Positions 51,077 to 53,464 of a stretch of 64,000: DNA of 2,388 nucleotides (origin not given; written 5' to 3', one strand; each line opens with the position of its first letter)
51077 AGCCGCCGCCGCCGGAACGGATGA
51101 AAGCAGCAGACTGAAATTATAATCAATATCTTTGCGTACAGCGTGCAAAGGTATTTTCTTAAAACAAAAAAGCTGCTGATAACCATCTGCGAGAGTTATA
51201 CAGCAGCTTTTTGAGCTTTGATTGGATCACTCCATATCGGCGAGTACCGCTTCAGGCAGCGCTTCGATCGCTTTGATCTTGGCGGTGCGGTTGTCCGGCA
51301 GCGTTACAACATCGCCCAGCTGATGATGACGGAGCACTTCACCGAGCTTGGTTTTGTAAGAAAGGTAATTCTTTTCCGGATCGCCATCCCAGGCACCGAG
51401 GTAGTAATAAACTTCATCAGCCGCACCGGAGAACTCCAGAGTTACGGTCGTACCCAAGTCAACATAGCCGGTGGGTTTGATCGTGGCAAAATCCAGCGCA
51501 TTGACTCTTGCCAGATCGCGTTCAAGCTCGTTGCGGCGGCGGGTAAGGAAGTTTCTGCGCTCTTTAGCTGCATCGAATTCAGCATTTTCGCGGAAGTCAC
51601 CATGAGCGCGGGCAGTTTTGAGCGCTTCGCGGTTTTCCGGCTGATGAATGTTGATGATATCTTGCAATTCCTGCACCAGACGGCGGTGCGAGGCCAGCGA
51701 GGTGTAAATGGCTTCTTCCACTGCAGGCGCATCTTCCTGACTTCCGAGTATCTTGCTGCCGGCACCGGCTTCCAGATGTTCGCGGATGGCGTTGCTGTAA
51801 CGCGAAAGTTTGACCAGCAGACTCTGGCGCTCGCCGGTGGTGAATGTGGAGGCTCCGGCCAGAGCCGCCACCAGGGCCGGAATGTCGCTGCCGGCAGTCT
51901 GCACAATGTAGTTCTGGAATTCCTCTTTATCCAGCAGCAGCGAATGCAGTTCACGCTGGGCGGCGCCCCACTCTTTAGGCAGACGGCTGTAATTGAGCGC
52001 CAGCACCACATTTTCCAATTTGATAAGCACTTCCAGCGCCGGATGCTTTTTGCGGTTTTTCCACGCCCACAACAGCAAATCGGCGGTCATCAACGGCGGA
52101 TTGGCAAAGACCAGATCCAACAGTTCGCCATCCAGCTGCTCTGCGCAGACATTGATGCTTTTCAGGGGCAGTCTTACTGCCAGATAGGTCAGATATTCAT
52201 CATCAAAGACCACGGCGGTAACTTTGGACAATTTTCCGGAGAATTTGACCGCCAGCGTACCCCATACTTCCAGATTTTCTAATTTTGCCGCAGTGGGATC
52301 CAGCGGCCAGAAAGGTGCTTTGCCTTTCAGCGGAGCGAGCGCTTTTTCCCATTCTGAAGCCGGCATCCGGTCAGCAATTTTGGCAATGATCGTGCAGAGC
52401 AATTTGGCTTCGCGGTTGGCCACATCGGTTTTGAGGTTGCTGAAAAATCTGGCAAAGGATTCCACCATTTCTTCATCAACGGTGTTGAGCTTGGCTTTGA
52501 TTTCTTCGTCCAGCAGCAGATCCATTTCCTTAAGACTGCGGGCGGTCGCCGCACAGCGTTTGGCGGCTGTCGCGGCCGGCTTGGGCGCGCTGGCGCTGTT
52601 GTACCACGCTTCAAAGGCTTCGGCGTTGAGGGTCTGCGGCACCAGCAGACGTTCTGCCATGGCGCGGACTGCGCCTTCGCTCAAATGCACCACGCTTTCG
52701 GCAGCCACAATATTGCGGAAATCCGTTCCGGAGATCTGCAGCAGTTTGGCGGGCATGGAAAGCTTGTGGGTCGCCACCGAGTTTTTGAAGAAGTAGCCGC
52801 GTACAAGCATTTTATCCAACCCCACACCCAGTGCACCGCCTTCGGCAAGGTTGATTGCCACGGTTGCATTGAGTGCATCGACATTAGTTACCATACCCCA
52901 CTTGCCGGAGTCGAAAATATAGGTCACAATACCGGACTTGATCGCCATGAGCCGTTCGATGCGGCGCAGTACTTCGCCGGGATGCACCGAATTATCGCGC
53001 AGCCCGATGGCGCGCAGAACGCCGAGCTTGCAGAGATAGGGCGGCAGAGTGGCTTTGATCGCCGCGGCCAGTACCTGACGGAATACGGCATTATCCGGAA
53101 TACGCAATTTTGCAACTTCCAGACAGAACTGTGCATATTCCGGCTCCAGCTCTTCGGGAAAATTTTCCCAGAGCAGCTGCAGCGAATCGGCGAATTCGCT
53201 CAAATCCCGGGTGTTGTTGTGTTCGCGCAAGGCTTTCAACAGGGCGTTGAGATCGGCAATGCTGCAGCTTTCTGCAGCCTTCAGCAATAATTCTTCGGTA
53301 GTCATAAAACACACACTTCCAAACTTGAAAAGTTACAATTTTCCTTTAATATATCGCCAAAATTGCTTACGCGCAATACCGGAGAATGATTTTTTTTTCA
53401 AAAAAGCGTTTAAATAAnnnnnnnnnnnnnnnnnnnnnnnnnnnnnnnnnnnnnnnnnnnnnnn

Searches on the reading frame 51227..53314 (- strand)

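Call 54: search_protein_families(library=pfam, proteins=[window:51227-53314:-], max_evalue=0.001)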
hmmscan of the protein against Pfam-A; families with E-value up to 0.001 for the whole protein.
window:51227-53314:- (695 aa): 2 families
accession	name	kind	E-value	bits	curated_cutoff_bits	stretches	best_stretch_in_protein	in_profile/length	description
PF03449.20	GreA_GreB_N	-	2.1e-16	60.3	24.5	1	537-604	2-69/71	Transcription elongation factor, N-terminal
PF01272.25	GreA_GreB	-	3.7e-09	36.9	26.9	1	614-684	2-76/77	Transcription elongation factor, GreA/GreB, C-term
